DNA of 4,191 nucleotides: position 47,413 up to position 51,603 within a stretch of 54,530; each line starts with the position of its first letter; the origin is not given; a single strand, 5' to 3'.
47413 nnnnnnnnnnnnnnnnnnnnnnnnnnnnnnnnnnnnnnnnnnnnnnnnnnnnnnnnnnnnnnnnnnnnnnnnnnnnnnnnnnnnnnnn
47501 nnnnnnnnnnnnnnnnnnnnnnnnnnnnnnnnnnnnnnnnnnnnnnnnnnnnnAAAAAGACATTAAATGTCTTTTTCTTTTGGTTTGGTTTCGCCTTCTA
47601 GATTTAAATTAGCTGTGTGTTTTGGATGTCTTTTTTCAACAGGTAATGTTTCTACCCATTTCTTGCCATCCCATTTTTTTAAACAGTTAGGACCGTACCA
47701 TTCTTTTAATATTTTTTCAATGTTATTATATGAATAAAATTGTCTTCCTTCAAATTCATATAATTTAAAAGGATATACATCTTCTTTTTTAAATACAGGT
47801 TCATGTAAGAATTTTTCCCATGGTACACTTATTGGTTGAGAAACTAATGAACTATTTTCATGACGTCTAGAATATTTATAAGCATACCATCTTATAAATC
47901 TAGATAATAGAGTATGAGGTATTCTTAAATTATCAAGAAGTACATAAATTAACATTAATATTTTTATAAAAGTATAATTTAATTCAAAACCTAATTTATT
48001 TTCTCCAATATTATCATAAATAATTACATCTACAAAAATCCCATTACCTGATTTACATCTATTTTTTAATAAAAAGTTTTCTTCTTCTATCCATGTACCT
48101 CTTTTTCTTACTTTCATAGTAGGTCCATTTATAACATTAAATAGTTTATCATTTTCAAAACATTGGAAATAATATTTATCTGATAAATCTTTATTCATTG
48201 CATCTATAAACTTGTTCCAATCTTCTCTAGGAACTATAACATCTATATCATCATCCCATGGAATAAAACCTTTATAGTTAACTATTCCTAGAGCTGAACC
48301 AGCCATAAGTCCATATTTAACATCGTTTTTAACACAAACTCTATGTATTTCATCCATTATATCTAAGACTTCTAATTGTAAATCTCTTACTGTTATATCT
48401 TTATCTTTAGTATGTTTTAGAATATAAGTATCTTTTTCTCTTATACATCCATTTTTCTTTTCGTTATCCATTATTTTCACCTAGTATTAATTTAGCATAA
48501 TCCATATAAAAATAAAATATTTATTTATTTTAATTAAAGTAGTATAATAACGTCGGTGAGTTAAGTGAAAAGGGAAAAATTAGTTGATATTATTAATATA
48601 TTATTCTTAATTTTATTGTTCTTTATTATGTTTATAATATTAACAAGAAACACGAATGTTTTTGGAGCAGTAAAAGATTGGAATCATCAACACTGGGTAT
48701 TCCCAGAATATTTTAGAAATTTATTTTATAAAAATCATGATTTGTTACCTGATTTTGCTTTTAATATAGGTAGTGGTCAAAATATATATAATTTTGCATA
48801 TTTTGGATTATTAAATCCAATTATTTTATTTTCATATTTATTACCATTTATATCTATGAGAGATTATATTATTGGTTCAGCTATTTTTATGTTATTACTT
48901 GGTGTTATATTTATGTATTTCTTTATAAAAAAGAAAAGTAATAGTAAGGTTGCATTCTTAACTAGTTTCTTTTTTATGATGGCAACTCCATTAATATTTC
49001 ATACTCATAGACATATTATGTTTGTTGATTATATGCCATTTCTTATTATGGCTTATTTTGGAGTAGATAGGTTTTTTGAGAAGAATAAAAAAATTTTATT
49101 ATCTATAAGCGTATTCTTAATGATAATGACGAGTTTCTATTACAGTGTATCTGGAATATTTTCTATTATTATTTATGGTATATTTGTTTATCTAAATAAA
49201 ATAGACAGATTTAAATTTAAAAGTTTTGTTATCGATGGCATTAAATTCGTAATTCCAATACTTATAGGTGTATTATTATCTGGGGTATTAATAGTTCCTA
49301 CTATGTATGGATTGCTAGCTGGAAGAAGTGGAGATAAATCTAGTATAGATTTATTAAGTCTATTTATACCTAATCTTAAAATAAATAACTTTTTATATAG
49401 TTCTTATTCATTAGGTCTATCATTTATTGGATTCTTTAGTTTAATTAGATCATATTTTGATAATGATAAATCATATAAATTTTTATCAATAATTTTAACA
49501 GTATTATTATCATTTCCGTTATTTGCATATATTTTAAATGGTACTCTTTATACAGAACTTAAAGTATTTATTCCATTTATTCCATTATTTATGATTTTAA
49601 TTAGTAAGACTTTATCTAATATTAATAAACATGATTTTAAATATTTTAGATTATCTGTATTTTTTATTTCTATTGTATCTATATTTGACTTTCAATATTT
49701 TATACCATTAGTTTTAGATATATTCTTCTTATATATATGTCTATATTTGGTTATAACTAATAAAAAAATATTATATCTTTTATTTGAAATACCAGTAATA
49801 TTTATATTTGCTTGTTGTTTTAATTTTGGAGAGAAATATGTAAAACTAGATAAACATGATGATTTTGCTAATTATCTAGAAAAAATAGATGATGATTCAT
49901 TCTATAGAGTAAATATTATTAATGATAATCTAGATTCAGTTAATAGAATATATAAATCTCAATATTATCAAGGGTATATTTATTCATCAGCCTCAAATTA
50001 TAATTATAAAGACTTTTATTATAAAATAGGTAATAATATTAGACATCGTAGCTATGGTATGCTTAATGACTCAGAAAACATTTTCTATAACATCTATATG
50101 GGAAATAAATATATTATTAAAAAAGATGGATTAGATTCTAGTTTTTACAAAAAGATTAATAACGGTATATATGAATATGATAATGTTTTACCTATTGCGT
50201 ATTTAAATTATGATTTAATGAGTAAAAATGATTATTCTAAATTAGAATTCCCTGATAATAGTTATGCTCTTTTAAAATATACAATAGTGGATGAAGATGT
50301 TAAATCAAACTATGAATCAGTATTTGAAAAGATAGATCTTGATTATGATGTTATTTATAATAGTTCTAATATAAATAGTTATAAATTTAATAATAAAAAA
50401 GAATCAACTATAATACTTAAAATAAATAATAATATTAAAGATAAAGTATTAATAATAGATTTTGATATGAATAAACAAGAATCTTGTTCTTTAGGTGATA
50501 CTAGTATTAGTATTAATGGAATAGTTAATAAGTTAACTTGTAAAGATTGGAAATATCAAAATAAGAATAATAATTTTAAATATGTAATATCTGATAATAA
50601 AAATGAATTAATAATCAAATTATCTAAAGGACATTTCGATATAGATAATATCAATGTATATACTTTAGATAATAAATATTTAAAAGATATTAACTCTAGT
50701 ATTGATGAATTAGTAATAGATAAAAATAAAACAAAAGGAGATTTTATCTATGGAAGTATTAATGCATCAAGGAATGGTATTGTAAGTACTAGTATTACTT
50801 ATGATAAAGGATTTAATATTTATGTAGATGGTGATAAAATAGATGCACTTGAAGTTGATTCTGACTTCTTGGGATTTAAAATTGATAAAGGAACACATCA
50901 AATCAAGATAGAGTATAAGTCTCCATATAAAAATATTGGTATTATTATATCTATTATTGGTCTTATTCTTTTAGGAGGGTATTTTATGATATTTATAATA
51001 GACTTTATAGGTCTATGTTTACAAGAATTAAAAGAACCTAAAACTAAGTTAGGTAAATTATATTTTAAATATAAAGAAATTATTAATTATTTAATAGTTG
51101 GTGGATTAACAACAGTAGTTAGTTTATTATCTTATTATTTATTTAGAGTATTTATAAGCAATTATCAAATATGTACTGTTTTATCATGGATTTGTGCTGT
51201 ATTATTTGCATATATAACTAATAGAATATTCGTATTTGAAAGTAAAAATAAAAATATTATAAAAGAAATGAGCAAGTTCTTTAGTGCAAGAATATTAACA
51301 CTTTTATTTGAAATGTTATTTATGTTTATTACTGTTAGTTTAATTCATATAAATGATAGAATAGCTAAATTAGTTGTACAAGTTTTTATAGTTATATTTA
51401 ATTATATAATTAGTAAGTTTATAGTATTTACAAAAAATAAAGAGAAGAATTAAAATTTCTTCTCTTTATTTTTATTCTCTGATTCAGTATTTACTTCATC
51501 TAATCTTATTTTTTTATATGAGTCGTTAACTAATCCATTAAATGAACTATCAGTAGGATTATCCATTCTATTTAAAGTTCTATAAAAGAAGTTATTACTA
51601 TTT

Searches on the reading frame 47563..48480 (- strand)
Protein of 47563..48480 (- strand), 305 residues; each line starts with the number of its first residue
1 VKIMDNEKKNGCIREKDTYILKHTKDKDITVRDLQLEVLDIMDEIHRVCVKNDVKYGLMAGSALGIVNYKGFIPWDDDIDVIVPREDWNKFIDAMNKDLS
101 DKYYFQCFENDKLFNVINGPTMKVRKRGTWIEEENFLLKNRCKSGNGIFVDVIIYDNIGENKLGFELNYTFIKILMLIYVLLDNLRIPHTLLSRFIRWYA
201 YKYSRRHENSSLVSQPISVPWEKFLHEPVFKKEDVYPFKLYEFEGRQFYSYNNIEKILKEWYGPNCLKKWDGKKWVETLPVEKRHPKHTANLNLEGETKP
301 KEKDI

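Call 25: search_protein_families(library=pfam, proteins=[window:47563-48480:-], max_evalue=0.0001)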
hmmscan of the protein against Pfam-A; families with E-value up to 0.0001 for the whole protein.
window:47563-48480:- (305 aa): 1 family
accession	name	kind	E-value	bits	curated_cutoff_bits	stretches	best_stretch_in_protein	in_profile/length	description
PF04991.19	LicD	-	4.5e-25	89.5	22.6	1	49-263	1-227/227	LicD family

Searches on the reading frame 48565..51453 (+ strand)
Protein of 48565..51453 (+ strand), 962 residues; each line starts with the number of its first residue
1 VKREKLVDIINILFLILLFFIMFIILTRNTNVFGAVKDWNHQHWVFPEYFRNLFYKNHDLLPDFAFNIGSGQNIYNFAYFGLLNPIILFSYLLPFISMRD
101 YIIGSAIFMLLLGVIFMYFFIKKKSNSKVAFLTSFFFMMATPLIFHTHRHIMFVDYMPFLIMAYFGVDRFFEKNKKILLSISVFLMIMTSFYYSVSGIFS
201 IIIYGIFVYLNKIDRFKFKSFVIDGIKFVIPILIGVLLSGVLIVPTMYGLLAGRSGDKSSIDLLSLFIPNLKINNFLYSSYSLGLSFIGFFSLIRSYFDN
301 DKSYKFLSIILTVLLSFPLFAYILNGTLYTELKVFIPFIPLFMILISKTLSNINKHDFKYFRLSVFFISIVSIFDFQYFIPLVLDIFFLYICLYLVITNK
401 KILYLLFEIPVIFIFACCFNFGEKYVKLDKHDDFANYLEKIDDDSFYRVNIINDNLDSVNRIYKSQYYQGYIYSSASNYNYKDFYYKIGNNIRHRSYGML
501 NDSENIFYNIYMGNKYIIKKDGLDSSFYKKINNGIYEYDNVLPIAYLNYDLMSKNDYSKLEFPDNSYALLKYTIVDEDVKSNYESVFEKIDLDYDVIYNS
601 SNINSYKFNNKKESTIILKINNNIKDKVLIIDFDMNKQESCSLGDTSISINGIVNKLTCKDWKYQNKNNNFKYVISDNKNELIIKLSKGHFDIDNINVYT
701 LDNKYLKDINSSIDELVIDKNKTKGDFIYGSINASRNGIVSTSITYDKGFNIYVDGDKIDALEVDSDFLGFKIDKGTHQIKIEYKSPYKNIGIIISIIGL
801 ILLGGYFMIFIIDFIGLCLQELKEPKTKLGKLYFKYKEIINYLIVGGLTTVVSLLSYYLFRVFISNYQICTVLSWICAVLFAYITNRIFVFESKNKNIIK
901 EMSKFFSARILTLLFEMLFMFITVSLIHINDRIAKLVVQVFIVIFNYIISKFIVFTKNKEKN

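Call 25: search_protein_families(library=pfam, proteins=[window:48565-51453:+], max_evalue=0.0001)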
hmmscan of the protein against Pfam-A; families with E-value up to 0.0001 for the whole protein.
window:48565-51453:+ (962 aa): 2 families
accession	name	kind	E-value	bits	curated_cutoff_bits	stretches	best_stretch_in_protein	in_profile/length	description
PF09586.16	YfhO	-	4.2e-44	151.6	28.5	1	14-796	6-835/835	Bacterial membrane protein YfhO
PF04138.20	GtrA_DPMS_TM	-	1.4e-21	77.3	26.1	1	842-955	2-117/117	GtrA/DPMS, transmembrane domain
